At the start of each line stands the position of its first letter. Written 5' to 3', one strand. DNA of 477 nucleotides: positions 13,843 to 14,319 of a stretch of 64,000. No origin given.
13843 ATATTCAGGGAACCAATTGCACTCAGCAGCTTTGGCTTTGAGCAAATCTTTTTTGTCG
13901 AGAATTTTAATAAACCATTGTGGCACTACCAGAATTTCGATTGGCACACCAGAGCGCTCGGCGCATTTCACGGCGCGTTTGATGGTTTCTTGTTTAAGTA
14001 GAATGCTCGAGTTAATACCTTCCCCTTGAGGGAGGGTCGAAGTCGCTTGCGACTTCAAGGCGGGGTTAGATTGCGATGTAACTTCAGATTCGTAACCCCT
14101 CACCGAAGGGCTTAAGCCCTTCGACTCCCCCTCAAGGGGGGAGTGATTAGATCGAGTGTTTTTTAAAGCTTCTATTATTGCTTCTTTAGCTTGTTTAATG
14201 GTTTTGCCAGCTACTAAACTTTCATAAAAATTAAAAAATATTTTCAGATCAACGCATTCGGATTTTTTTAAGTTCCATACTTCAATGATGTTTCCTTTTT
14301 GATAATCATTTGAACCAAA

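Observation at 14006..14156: RPE-like palindromic element inserted in frame inside valS, adding about 50 residues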

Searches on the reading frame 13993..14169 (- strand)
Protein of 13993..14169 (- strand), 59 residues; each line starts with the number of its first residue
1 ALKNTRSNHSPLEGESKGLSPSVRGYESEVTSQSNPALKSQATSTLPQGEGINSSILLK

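Call 26: search_protein_families(library=ncbifam, max_evalue=10, proteins=[window:13993-14169:-])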
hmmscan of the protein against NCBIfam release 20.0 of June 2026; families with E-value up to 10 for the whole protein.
seq(59 aa): 0 families

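Call 27: search_protein_families(library=pfam, max_evalue=1, proteins=[window:13993-14169:-])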
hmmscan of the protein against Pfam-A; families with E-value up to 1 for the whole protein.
seq(59 aa): 0 families

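Call 53: find_homologous_proteins(query=A4, max_evalue=0.1)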
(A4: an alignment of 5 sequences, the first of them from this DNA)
Query A4 (5 sequences) (51 aa, profile of the alignment): 6 proteins with E <= 0.1 among 405 candidates.
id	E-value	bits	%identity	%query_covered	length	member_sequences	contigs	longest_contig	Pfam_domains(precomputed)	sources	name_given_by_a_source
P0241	1.5e-3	36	43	80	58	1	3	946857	-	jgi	-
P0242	2.6e-3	35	47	88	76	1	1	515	-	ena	-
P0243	1.4e-2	33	-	-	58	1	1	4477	-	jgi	jgi:hypothetical protein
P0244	2.4e-2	32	46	92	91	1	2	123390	-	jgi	jgi:hypothetical protein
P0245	4.6e-2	31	38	59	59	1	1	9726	-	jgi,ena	-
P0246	6.6e-2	31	46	47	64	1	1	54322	-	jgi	-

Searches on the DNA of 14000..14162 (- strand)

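Call 68: search_dna_similar(query=window:14000-14162:-, collection=plasmids, mode=distant, max_evalue=0.001, max_rows=15)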
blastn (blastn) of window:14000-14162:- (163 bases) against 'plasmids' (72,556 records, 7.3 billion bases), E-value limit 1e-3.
No match.
